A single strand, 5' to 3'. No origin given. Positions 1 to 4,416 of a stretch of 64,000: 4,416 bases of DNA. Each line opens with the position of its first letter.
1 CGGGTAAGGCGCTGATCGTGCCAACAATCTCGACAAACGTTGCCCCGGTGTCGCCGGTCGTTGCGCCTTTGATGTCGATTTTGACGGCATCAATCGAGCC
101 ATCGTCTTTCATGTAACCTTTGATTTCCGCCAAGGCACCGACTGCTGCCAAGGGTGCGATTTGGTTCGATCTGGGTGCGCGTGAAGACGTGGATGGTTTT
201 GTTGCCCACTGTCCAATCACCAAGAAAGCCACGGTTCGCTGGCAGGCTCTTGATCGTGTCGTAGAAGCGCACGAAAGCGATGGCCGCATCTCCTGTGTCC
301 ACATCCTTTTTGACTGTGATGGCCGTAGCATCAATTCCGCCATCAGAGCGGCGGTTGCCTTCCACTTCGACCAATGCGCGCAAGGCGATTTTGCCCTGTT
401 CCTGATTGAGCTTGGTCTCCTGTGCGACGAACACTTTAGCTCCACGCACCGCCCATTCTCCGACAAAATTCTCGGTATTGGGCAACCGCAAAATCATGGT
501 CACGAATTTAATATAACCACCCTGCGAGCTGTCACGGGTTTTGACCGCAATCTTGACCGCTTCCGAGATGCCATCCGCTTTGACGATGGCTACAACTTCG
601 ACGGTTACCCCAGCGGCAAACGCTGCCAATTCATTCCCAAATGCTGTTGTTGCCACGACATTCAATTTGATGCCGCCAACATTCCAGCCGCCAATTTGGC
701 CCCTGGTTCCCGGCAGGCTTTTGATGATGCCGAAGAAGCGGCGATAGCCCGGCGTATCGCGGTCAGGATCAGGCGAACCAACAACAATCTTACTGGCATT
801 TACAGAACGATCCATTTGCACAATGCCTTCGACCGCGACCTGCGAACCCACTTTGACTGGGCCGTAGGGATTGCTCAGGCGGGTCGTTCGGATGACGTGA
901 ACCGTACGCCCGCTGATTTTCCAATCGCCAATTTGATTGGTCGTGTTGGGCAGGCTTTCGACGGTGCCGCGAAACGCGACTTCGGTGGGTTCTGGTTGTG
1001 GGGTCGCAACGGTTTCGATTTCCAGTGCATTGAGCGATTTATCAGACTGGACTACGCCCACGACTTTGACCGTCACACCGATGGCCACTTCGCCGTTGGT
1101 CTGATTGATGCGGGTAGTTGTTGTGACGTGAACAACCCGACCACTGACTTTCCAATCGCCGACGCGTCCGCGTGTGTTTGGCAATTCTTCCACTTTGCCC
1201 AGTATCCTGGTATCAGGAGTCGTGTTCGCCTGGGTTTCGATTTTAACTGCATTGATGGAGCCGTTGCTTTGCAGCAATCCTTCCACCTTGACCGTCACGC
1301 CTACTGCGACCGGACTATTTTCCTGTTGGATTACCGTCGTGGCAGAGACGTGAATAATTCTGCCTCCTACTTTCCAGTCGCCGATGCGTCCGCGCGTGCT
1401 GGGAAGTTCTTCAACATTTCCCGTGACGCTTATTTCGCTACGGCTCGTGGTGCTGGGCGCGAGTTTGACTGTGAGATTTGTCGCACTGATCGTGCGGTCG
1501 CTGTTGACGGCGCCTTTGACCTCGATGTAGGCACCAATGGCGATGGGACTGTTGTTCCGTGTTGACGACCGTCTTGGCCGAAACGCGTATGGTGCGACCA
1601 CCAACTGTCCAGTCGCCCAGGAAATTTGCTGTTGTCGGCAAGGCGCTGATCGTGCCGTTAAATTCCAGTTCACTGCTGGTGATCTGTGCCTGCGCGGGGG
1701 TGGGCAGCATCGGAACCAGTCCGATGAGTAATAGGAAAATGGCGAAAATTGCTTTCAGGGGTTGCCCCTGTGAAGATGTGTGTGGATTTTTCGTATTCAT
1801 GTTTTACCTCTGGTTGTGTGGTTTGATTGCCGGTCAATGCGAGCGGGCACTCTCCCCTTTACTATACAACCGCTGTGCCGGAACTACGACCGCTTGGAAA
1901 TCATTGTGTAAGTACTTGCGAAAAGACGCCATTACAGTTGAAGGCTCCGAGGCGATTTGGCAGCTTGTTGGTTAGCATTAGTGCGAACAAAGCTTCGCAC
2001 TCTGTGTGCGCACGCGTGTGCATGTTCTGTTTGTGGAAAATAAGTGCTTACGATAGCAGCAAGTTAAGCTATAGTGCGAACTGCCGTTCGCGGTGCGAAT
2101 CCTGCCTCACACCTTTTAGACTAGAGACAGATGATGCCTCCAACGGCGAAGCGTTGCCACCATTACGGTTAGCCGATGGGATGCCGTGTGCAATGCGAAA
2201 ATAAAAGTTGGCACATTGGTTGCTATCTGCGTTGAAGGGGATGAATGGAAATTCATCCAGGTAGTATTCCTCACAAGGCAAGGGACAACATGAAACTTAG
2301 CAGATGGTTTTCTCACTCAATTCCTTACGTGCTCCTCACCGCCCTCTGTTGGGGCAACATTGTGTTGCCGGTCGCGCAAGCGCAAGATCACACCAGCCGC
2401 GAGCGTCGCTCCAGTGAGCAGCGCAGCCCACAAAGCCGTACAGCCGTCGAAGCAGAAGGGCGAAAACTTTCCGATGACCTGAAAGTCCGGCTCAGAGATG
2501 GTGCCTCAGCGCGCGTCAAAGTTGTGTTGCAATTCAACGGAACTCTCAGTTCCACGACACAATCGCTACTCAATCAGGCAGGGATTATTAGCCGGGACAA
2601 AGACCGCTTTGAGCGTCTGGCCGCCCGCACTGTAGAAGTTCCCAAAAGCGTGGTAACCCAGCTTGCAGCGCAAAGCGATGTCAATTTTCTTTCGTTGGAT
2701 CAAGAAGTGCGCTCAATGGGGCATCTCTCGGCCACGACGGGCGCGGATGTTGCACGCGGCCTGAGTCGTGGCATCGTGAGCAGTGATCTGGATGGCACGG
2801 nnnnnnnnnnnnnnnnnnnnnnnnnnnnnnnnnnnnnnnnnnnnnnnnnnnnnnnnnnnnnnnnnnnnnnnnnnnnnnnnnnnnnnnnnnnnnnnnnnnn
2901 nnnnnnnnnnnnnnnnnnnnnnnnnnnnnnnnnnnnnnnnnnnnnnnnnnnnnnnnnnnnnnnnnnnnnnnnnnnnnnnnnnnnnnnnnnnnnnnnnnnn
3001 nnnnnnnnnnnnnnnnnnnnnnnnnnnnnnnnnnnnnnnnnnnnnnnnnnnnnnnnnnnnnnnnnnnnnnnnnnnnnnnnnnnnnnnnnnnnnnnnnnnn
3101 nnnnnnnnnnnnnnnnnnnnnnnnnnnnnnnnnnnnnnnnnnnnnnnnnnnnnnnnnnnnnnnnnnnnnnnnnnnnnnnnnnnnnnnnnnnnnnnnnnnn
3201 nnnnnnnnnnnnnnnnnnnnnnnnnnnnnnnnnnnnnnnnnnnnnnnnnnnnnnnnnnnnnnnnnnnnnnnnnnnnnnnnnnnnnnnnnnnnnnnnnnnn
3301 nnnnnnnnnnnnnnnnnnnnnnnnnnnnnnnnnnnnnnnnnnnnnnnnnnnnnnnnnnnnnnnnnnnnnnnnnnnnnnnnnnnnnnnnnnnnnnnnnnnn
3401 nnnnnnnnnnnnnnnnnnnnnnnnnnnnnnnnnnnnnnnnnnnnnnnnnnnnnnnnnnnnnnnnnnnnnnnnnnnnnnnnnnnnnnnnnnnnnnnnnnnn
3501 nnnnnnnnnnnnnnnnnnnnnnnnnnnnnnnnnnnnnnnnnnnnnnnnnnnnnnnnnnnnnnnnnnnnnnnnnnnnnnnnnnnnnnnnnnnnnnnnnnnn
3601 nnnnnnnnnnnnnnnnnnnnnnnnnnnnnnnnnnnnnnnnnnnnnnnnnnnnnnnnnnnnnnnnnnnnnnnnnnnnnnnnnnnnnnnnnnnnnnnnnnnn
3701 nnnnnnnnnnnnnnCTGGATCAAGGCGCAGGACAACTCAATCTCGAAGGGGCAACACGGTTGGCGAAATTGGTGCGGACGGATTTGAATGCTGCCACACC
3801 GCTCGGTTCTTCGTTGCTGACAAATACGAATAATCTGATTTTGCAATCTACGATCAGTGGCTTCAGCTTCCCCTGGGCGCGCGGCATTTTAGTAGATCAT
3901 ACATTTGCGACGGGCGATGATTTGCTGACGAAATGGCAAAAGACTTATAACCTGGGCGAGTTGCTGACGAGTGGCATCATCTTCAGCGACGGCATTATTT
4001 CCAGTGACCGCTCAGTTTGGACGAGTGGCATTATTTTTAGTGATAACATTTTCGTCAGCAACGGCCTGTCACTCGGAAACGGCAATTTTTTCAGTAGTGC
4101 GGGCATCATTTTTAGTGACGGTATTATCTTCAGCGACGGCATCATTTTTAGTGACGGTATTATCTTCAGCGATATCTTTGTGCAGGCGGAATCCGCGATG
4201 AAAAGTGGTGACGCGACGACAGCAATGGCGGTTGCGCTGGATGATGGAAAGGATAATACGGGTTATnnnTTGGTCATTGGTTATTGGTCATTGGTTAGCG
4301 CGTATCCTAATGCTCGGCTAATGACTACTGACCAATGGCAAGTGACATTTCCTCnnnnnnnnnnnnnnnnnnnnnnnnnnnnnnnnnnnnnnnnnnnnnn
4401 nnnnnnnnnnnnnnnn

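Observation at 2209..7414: Sigma-54 promoter in front of a secreted subtilase, with a TPR-containing sigma-54 enhancer-binding protein encoded immediately downstream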

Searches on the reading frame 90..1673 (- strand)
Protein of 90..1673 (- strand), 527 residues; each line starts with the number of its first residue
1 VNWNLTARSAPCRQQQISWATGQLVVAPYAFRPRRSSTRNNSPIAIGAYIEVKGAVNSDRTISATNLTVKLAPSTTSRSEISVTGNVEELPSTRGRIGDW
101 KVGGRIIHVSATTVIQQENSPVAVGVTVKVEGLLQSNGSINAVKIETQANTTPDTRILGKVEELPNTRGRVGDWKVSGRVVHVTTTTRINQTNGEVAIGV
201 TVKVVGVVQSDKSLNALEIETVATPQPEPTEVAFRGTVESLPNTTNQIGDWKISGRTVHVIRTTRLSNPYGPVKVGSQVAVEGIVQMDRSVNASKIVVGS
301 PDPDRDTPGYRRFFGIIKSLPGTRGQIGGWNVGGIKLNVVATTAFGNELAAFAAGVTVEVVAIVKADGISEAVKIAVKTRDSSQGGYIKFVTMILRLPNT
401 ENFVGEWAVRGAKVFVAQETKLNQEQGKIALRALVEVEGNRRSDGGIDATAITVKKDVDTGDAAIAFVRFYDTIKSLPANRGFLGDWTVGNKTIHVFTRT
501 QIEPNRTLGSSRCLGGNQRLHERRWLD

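Call 8: search_protein_families(library=pfam, proteins=[window:90-1673:-], max_evalue=0.01)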
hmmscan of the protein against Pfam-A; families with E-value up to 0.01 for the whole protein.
window:90-1673:- (527 aa): 2 families
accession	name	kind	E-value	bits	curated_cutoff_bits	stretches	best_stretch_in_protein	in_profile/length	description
PF18914.6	DUF5666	-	1.7e-40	137.5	27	5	85-146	2-60/60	Domain of unknown function (DUF5666)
PF21043.3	Rv3651-like_C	-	0.0057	16.9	31.1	0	350-403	64-115/118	Rv3651-like, C-terminal domain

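Call 23: search_protein_families(library=ncbifam, proteins=[window:90-1673:-], max_evalue=0.01)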
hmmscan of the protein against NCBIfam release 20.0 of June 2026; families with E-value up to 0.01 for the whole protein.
window:90-1673:- (527 aa): 1 family
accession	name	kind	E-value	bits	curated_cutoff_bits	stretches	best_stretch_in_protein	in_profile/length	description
TIGR04418.1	PriB_gamma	exception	0.0081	16.2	72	0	107-146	48-87/96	primosomal replication protein N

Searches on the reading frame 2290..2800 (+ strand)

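Call 28: search_protein_families(library=pfam, proteins=[window:2290-2800:+], max_evalue=5)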
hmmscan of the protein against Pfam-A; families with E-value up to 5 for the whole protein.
window:2290-2800:+ (170 aa): 0 families

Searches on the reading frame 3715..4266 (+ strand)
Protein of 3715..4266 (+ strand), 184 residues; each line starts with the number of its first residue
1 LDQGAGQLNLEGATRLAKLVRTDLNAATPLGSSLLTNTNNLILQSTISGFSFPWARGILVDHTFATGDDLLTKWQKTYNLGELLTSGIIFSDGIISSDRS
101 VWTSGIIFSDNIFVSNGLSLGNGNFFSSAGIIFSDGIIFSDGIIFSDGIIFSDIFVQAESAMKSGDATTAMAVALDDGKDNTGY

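Call 28: search_protein_families(library=pfam, proteins=[window:3715-4266:+], max_evalue=5)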
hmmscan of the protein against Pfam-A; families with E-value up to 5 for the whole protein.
window:3715-4266:+ (184 aa): 3 families
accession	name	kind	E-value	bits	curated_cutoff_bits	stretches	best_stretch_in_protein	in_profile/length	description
PF15513.11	DUF4651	-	0.35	11.3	22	0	140-152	36-48/61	Domain of unknown function (DUF4651)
PF08140.16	Cuticle_1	-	0.78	10.3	27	0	86-93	3-10/40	Crustacean cuticle protein repeat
PF05141.17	DIT1_PvcA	-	1.7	8.5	26.4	0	143-153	62-72/273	Pyoverdine/dityrosine biosynthesis protein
